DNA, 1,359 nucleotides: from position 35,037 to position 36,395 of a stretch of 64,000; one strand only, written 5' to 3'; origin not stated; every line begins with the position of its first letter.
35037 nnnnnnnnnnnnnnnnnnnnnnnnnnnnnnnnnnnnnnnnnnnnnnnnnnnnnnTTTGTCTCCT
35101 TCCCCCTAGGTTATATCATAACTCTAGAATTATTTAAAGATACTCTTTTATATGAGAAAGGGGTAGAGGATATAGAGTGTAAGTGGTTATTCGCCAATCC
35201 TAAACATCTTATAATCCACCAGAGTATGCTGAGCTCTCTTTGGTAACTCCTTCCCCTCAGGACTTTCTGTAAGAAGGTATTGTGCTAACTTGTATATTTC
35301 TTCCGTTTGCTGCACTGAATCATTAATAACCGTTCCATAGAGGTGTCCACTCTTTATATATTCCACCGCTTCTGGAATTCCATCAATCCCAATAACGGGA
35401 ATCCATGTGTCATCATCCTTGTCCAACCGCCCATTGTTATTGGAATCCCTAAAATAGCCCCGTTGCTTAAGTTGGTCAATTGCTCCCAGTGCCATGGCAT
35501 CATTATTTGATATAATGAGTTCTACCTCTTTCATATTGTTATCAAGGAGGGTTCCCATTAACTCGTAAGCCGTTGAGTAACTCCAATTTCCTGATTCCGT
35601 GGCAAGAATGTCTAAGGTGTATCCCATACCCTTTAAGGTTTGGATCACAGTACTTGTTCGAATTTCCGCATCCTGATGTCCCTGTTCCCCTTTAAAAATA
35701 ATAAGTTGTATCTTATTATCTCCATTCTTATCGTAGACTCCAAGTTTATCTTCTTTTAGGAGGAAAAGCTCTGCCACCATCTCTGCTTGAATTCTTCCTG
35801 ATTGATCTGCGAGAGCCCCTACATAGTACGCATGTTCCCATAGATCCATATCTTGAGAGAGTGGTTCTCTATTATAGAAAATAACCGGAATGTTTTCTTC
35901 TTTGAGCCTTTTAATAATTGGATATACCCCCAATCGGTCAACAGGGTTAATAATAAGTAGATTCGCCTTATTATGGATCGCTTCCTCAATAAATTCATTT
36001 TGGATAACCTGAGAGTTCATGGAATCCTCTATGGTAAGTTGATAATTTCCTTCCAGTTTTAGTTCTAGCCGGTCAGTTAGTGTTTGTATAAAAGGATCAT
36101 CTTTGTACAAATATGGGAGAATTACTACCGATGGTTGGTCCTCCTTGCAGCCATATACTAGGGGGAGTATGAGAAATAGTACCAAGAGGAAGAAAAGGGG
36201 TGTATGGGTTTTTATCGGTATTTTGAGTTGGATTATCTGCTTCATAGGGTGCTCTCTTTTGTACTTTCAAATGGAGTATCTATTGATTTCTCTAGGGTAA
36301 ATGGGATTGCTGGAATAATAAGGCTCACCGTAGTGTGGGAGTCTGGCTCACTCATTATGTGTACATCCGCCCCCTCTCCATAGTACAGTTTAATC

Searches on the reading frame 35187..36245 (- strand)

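Call 47: search_protein_families(library=pfam, proteins=[window:35187-36245:-], max_evalue=0.00001)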
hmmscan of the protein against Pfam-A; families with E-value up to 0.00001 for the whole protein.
window:35187-36245:- (352 aa): 2 families
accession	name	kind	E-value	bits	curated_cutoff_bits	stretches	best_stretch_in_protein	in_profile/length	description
PF13407.12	Peripla_BP_4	-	4.3e-45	154.7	35.1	1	43-326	4-255/258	Periplasmic binding protein domain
PF00532.27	Peripla_BP_1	-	2.6e-06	27.6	22.2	0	45-266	10-208/281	Periplasmic binding proteins and sugar binding domain of LacI family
